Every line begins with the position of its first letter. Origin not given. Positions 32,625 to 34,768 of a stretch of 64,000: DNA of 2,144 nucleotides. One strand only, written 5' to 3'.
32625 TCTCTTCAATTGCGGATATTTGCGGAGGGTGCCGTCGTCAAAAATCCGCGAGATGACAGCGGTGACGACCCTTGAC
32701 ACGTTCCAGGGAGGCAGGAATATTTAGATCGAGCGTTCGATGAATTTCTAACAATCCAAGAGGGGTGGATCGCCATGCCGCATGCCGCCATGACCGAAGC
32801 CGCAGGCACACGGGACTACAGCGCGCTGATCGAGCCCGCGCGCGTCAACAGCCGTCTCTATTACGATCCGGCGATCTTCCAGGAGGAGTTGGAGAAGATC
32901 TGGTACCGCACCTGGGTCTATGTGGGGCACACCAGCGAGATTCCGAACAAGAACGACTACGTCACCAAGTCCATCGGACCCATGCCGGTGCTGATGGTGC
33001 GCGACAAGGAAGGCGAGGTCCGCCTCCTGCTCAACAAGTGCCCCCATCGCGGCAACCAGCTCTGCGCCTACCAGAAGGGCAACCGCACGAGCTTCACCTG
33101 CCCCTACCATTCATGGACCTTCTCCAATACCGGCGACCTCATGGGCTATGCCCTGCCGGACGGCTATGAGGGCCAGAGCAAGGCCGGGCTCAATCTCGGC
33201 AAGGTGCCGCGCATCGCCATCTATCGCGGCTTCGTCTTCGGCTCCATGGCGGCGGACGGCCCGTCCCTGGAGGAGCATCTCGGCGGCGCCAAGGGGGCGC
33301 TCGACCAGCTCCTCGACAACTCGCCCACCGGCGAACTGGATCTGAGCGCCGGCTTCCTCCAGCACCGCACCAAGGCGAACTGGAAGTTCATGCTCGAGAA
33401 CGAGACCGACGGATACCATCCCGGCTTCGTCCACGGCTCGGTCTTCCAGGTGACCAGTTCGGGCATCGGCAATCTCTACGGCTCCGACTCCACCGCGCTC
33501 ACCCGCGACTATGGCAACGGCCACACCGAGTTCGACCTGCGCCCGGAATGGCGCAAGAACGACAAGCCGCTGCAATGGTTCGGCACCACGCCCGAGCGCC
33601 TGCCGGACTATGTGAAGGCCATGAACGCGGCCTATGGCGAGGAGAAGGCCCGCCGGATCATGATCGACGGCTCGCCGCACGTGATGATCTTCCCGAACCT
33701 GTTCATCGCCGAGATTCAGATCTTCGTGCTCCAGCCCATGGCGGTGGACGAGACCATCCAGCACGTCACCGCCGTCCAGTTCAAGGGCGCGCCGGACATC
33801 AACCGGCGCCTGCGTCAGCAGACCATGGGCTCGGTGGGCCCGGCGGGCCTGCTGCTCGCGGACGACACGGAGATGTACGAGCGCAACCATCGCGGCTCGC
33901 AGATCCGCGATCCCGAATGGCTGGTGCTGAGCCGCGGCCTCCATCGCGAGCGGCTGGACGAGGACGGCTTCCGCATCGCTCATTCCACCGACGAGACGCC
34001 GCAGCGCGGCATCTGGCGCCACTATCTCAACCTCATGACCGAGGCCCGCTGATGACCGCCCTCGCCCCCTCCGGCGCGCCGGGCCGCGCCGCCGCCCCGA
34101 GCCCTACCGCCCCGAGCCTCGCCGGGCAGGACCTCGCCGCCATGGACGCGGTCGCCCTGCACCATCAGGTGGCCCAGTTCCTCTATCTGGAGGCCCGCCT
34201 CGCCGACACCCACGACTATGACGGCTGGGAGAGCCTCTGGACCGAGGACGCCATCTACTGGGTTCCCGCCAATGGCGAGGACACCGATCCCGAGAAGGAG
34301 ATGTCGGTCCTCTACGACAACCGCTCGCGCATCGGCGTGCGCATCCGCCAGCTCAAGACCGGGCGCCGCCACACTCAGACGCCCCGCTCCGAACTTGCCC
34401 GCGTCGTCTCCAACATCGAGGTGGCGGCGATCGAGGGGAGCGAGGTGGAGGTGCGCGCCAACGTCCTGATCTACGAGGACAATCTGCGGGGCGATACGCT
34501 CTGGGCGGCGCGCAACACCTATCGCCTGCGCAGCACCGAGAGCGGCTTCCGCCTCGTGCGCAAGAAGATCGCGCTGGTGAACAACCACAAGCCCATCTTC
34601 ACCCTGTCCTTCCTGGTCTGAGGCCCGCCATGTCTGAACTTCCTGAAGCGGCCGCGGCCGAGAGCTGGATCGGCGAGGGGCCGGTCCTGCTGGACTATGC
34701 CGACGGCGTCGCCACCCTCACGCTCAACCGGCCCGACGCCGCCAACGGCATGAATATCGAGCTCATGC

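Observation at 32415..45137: TetR-controlled cluster for CoA-thioester-dependent aromatic acid dioxygenation, ipf (ibuprofen)-like in gene content but with extra CoA-chemistry genes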

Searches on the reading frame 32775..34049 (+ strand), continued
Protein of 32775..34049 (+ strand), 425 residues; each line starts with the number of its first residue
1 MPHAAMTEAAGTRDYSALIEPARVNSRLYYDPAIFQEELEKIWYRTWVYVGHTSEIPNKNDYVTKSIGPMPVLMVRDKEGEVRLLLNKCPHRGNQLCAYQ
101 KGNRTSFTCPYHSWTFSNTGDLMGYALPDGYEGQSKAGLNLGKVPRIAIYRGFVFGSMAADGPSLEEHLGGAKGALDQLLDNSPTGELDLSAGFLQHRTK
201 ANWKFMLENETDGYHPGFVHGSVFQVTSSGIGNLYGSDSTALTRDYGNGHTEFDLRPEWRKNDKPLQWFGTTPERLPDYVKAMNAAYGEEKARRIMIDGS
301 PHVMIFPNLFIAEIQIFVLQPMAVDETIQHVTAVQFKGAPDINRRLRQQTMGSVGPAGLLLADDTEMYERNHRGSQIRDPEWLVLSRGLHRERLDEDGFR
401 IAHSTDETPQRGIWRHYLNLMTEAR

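Call 78: search_protein_families(library=ncbifam, proteins=[L002:20992-21789:+, L002:21789-22598:+, L002:22611-24128:+, L002:24185-25489:+, L002:25489-27159:+, L002:27159-28385:+, L002:15778-16605:+, L084:18722-19909:+, L084:19918-21084:+, L084:21152-22465:+], max_evalue=1e-20)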
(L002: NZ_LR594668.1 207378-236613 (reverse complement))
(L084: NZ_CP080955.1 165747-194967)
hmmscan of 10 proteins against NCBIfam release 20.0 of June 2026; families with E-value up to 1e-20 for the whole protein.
L002:20992-21789:+ (266 aa): 47 families (the best 25 are shown)
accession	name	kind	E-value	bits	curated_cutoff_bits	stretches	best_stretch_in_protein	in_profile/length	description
NF006007.0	PRK08138.1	subfamily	2.7e-47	161.3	355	1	1-258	2-258/261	enoyl-CoA hydratase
NF046063.1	oxepin_alt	equivalog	1.5e-43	149.1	300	1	19-257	12-254/254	oxepin-CoA hydrolase, alternative type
NF006107.0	PRK08258.1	equivalog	4.9e-41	140.8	330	1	17-258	27-274/277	enoyl-CoA hydratase family protein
NF005700.0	PRK07511.1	subfamily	3.1e-40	138.4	274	1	20-259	16-259/260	enoyl-CoA hydratase family protein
NF004525.0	PRK05870.1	equivalog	3.4e-40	138.6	285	1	16-252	12-248/249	enoyl-CoA hydratase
TIGR02280.1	PaaB1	equivalog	3.9e-40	138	345.15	1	17-258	9-253/256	2-(1,2-epoxy-1,2-dihydrophenyl)acetyl-CoA isomerase PaaG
NF051848.1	EnCoAHydtEchA19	equivalog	7.2e-38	130.6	400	1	20-259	13-256/258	enoyl-CoA hydratase EchA19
NF005804.0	PRK07659.1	equivalog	3.9e-37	128.2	311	1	17-259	16-258/260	enoyl-CoA hydratase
NF004635.0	PRK05981.1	equivalog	6.7e-35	120.9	351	1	17-258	14-263/266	enoyl-CoA hydratase/isomerase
NF006699.0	PRK09245.1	subfamily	1.9e-34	119.1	354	1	17-259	13-264/266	crotonase/enoyl-CoA hydratase family protein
NF005891.0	PRK07854.1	equivalog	2.7e-32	112.3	237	1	17-258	10-240/243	enoyl-CoA hydratase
NF004781.0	PRK06127.1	subfamily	3.8e-32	112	291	1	17-258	21-266/269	enoyl-CoA hydratase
NF006100.0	PRK08252.1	subfamily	2.3e-31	109.3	282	1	19-258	15-251/254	crotonase/enoyl-CoA hydratase family protein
NF005496.0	PRK07110.1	domain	1.3e-30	106.4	215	1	7-222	5-217/249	polyketide synthase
NF005699.0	PRK07509.1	equivalog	2.9e-30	105.8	249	1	17-260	14-263/267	crotonase/enoyl-CoA hydratase family protein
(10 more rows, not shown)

L002:21789-22598:+ (270 aa): 61 families (the best 25 are shown)
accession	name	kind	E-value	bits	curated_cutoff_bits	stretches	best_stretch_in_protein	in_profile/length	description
NF006007.0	PRK08138.1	subfamily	6.7e-91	304.3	355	1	23-270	14-261/261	enoyl-CoA hydratase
NF007239.0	PRK09674.1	equivalog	7.8e-76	254.9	371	1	19-270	6-257/257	2,3-dehydroadipyl-CoA hydratase PaaF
NF051848.1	EnCoAHydtEchA19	equivalog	3.3e-67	226.7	400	1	19-269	2-257/258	enoyl-CoA hydratase EchA19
NF004517.0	PRK05862.1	equivalog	3.6e-67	226.6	396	1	19-267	6-254/257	enoyl-CoA hydratase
NF004475.0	PRK05809.1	subfamily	9.4e-60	202.3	394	1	19-267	6-257/260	short-chain-enoyl-CoA hydratase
NF006100.0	PRK08252.1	subfamily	3.3e-56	190.7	282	1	19-270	5-254/254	crotonase/enoyl-CoA hydratase family protein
NF006566.0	PRK09076.1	subfamily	3.5e-56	190.7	286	1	21-267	9-257/260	enoyl-CoA hydratase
NF005700.0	PRK07511.1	subfamily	2.5e-55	187.9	274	1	18-267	4-258/260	enoyl-CoA hydratase family protein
NF046063.1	oxepin_alt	equivalog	8.2e-55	186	300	1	23-265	6-253/254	oxepin-CoA hydrolase, alternative type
NF005803.0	PRK07658.1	equivalog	7.7e-54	182.8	313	1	22-270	7-257/257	enoyl-CoA hydratase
NF005802.0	PRK07657.1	equivalog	1.3e-50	172.4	363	1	22-270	9-260/260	enoyl-CoA hydratase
NF006699.0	PRK09245.1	subfamily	6.6e-50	169.8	354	1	17-269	3-265/266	crotonase/enoyl-CoA hydratase family protein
NF004634.0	PRK05980.1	equivalog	1.3e-49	169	375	1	21-269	7-262/263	crotonase/enoyl-CoA hydratase family protein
NF005126.0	PRK06563.1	subfamily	2.8e-49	167.8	261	1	19-270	9-263/263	crotonase/enoyl-CoA hydratase family protein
NF004840.0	PRK06190.1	equivalog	3.2e-49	167.9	253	1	19-242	6-231/260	enoyl-CoA hydratase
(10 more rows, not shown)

L002:22611-24128:+ (506 aa): 19 families
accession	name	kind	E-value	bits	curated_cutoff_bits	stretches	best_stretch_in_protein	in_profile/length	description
NF006124.0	PRK08268.1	subfamily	3.3e-191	636.6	508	1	3-498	6-504/507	3-hydroxyacyl-CoA dehydrogenase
TIGR02279.1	PaaC-3OHAcCoADH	equivalog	3.9e-118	395.5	669.4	1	5-493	6-498/503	3-hydroxyacyl-CoA dehydrogenase PaaH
NF004474.0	PRK05808.1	subfamily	8.2e-97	323.9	408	1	5-284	4-282/283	3-hydroxybutyryl-CoA dehydrogenase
NF005715.0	PRK07530.1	equivalog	1.8e-82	277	420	1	5-288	5-287/292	3-hydroxybutyryl-CoA dehydrogenase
NF006722.0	PRK09260.1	equivalog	2.2e-81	273.3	429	1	6-289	4-286/289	3-hydroxyacyl-CoA dehydrogenase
NF005875.0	PRK07819.1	subfamily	2.3e-81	273.3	319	1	5-284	6-286/287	3-hydroxybutyryl-CoA dehydrogenase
NF004699.0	PRK06035.1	equivalog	4e-68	229.7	500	1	5-284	4-290/294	3-hydroxyacyl-CoA dehydrogenase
NF008363.0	PRK11154.1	equivalog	4.4e-63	213.5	869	1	5-287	310-590/708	fatty acid oxidation complex subunit alpha FadJ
NF008727.0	PRK11730.1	equivalog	9.9e-60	202.6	870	1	2-289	311-597/717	fatty acid oxidation complex subunit alpha FadB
NF006125.0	PRK08269.1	equivalog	2.1e-56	191.4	427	1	4-286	5-298/334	3-hydroxybutyryl-CoA dehydrogenase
TIGR02440.1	FadJ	equivalog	2.2e-52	178.3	968.45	1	5-289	305-586/699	fatty acid oxidation complex subunit alpha FadJ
TIGR02441.1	fa_ox_alpha_mit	equivalog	4.1e-52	177.2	964.65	1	4-289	335-618/737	fatty acid oxidation complex subunit alpha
NF042925.1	FHMPC_DH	equivalog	4.5e-51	174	500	1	6-288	2-284/304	5-formyl-3-hydroxy-2-methylpyridine 4-carboxylate 5-dehydrogenase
NF006143.0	PRK08293.1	equivalog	6.1e-51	173.4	312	1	3-286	3-289/291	3-hydroxyacyl-CoA dehydrogenase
TIGR02437.1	FadB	equivalog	7.1e-48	163.5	933.55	1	2-288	311-596/714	fatty acid oxidation complex subunit alpha FadB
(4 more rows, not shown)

L002:24185-25489:+ (435 aa): 0 families

L002:25489-27159:+ (557 aa): 12 families
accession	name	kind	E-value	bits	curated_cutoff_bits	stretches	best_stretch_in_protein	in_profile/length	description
NF042972.1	AcrlCoAredClosAcrC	equivalog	7.6e-66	222.3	640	1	158-552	6-377/378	acryloyl-CoA reductase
NF043006.1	CyhCrbnylCoADH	equivalog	2.5e-54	184.7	650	1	159-554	6-378/380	cyclohexane-1-carbonyl-CoA dehydrogenase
NF042439.1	SulpropCoADesulf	equivalog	1.8e-51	175.1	600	1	167-553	3-372/379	3-sulfinopropanoyl-CoA desulfinase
NF045552.1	GlutCoADH_Des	equivalog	2.4e-49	168.5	470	1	157-540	5-369/387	glutaryl-CoA dehydrogenase Acd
NF058590.1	AcCoDHFadEBacil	equivalog_domain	4e-48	164.3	600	1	149-556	13-415/586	acyl-CoA dehydrogenase FadE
NF008997.0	PRK12341.1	equivalog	1.4e-43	149.4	537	1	186-552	34-377/382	acyl-CoA dehydrogenase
NF045652.1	ProlPCPDhRedW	equivalog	2.5e-36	125.3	650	1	200-549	42-371/376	L-prolyl-[peptidyl-carrier protein] dehydrogenase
NF053553.1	prodigi_MBC_PigA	equivalog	2.8e-34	118.9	500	1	162-550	10-378/381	prodigiosin MBC biosynthesis dehydrogenase PigA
TIGR03207.1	cyc_hxne_CoA_dh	equivalog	3.8e-32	111.5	575.35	1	159-542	4-363/372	cyclohexanecarboxyl-CoA dehydrogenase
NF052270.1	Staph_DH_FadE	equivalog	4.5e-30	104.7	600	0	416-551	258-393/400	acyl-CoA dehydrogenase FadE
NF002885.1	PRK03354.1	equivalog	3.6e-27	95.4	540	1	187-547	35-370/378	crotonobetainyl-CoA dehydrogenase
NF007000.1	PRK09463.1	subfamily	1.1e-21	76.9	600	1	174-516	56-398/726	acyl-CoA dehydrogenase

L002:27159-28385:+ (409 aa): 5 families
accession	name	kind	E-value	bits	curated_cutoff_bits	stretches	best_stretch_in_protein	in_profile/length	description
TIGR04253.1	mesacon_CoA_iso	equivalog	3.8e-159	530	725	1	6-407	2-403/403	2-methylfumaryl-CoA isomerase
NF003809.0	PRK05398.1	subfamily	2.3e-29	102.2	442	1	5-404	3-416/416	formyl-CoA transferase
NF041294.1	Scnl_mescCoAtase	equivalog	1.9e-28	99.7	700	1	7-384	4-380/381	succinyl-CoA:mesaconate CoA-transferase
NF052585.1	SucGlutTfsCaiB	equivalog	1.1e-25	90.1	750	1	3-387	4-388/394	succinate--glutarate CoA-transferase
TIGR03253.1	oxalate_frc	equivalog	8.3e-25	87.3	504.2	1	6-404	3-416/416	formyl-CoA transferase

L002:15778-16605:+ (276 aa): 56 families (the best 25 are shown)
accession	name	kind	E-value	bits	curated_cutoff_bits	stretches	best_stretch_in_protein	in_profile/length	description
NF006007.0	PRK08138.1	subfamily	1.6e-50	171.9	355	1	16-276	7-261/261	enoyl-CoA hydratase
NF004635.0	PRK05981.1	equivalog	2.3e-50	171.6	351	1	24-276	11-266/266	enoyl-CoA hydratase/isomerase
NF051848.1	EnCoAHydtEchA19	equivalog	4.4e-50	170.6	400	1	26-276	9-258/258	enoyl-CoA hydratase EchA19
TIGR02280.1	PaaB1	equivalog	1.8e-47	162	345.15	1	19-276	2-256/256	2-(1,2-epoxy-1,2-dihydrophenyl)acetyl-CoA isomerase PaaG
NF006699.0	PRK09245.1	subfamily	5.5e-47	160.3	354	1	23-276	9-266/266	crotonase/enoyl-CoA hydratase family protein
NF046063.1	oxepin_alt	equivalog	1.3e-45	155.9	300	1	25-271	8-253/254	oxepin-CoA hydrolase, alternative type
NF005802.0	PRK07657.1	equivalog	2.1e-44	152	363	1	17-275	4-259/260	enoyl-CoA hydratase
NF005699.0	PRK07509.1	equivalog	4.1e-44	151.2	249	1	22-275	10-263/267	crotonase/enoyl-CoA hydratase family protein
NF006008.0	PRK08139.1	equivalog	1.4e-43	149.3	313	1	15-275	9-265/266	enoyl-CoA hydratase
NF006107.0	PRK08258.1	equivalog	1.5e-43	149.1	330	1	24-276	24-277/277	enoyl-CoA hydratase family protein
NF005700.0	PRK07511.1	subfamily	2.1e-42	145.5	274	1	25-274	11-259/260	enoyl-CoA hydratase family protein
NF006109.0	PRK08260.1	subfamily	4.7e-41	141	320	1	24-275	11-277/296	enoyl-CoA hydratase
NF004840.0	PRK06190.1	equivalog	4.3e-40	137.9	253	1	17-258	4-243/260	enoyl-CoA hydratase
NF004475.0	PRK05809.1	subfamily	5.6e-40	137.5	394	1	24-276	11-260/260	short-chain-enoyl-CoA hydratase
NF004857.0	PRK06210.1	equivalog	6.4e-40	137.3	341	1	14-275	6-274/275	enoyl-CoA hydratase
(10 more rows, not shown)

L084:18722-19909:+ (396 aa): 57 families (the best 25 are shown)
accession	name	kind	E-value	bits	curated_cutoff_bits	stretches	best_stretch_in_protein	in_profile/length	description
NF004635.0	PRK05981.1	equivalog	1.2e-51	175.8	351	1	138-396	5-266/266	enoyl-CoA hydratase/isomerase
NF006107.0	PRK08258.1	equivalog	4.1e-51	173.9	330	1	138-396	18-277/277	enoyl-CoA hydratase family protein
TIGR02280.1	PaaB1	equivalog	2.6e-50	171.3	345.15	1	142-396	4-256/256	2-(1,2-epoxy-1,2-dihydrophenyl)acetyl-CoA isomerase PaaG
NF006699.0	PRK09245.1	subfamily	2.6e-50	171.1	354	1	143-395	9-265/266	crotonase/enoyl-CoA hydratase family protein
NF046063.1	oxepin_alt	equivalog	2.9e-49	167.8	300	1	145-391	8-253/254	oxepin-CoA hydrolase, alternative type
NF006109.0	PRK08260.1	subfamily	2.2e-47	161.8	320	1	136-395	3-277/296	enoyl-CoA hydratase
NF005700.0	PRK07511.1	subfamily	3.4e-45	154.7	274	1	145-394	11-259/260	enoyl-CoA hydratase family protein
NF004857.0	PRK06210.1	equivalog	7.3e-45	153.5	341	1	137-395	8-274/275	enoyl-CoA hydratase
NF005804.0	PRK07659.1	equivalog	2.4e-43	148.5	311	1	136-395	5-259/260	enoyl-CoA hydratase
NF051848.1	EnCoAHydtEchA19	equivalog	6.4e-43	147.2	400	1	146-396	9-258/258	enoyl-CoA hydratase EchA19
NF004840.0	PRK06190.1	equivalog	7.6e-40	137.1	253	1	138-375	5-238/260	enoyl-CoA hydratase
NF050134.1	TdecoylIsomFabM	equivalog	4.1e-39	134.6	400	1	138-396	3-261/261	trans-2-decenoyl-ACP isomerase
NF005575.0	PRK07260.1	equivalog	4.1e-39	134.6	335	1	137-396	4-263/263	enoyl-CoA hydratase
NF006007.0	PRK08138.1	subfamily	4.4e-39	134.4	355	1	141-396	12-261/261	enoyl-CoA hydratase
NF005803.0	PRK07658.1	equivalog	1.9e-38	132.3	313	1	137-396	2-257/257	enoyl-CoA hydratase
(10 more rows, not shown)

L084:19918-21084:+ (389 aa): 12 families
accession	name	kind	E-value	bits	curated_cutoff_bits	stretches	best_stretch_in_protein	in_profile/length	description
NF042972.1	AcrlCoAredClosAcrC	equivalog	9.5e-56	189.1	640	1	8-356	6-350/378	acryloyl-CoA reductase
NF008997.0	PRK12341.1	equivalog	2.7e-51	174.8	537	1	8-379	6-372/382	acyl-CoA dehydrogenase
TIGR03207.1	cyc_hxne_CoA_dh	equivalog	4.9e-48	163.7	575.35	1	22-350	17-340/372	cyclohexanecarboxyl-CoA dehydrogenase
NF045552.1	GlutCoADH_Des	equivalog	1.2e-44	153.1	470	1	10-358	8-355/387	glutaryl-CoA dehydrogenase Acd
NF043006.1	CyhCrbnylCoADH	equivalog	1.2e-42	146.3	650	1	6-356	3-349/380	cyclohexane-1-carbonyl-CoA dehydrogenase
NF042439.1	SulpropCoADesulf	equivalog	5.2e-42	143.9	600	1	45-384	31-372/379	3-sulfinopropanoyl-CoA desulfinase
NF045652.1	ProlPCPDhRedW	equivalog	1.1e-41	142.9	650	1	17-349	10-341/376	L-prolyl-[peptidyl-carrier protein] dehydrogenase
NF053553.1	prodigi_MBC_PigA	equivalog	4.6e-41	141.2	500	1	12-357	10-354/381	prodigiosin MBC biosynthesis dehydrogenase PigA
NF002885.1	PRK03354.1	equivalog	1e-38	133.4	540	1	8-379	6-370/378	crotonobetainyl-CoA dehydrogenase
TIGR03203.1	pimD_small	equivalog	3.1e-38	131.8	652.7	1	9-358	6-352/378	pimeloyl-CoA dehydrogenase small subunit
NF058590.1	AcCoDHFadEBacil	equivalog_domain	2.7e-33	115.4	600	1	8-359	22-387/586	acyl-CoA dehydrogenase FadE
NF007000.1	PRK09463.1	subfamily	8.6e-23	80.6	600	1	41-349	76-399/726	acyl-CoA dehydrogenase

L084:21152-22465:+ (438 aa): 0 families

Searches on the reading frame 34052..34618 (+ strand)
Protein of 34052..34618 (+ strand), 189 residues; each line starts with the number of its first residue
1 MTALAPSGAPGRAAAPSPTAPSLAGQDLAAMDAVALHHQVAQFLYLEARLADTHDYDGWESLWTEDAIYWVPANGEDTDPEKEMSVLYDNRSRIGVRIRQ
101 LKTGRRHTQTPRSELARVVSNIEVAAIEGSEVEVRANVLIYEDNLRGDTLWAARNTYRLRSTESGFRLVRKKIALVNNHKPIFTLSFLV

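Call 5: search_protein_families(library=pfam, proteins=[window:34052-34618:+])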
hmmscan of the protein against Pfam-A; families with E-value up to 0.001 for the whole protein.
seq(189 aa): 2 families
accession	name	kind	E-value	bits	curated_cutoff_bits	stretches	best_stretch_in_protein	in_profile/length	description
PF00866.24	Ring_hydroxyl_B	-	2.4e-27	96.2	27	1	47-178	2-140/144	Ring hydroxylating beta subunit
PF13577.12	SnoaL_4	-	9.3e-07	29.3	24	1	36-170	5-124/126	SnoaL-like domain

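Call 7: search_protein_families(library=ncbifam, proteins=[window:34052-34618:+])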
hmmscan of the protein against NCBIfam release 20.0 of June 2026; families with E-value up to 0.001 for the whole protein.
window:34052-34618:+ (189 aa): 5 families
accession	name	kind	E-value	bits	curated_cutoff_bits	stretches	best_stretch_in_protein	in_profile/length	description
NF007479.0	PRK10069.1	subfamily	6.4e-24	85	145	1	30-177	14-173/185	3-phenylpropionate/cinnamic acid dioxygenase subunit beta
TIGR03231.1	anthran_1_2_B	equivalog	1.6e-18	67.3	213.5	1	40-179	1-145/155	anthranilate 1,2-dioxygenase small subunit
TIGR03232.1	benzo_1_2_benB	equivalog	1.1e-17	64.4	225.55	1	40-178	1-144/155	benzoate 1,2-dioxygenase small subunit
NF042947.1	3PPDioc_HcaF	equivalog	2.2e-15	57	230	1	33-176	5-159/172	3-phenylpropionate/cinnamic acid dioxygenase subunit beta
NF041685.1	ant_diox_AndAd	equivalog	0.00046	19.8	230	1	48-173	16-140/155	anthranilate 1,2-dioxygenase small subunit AndAd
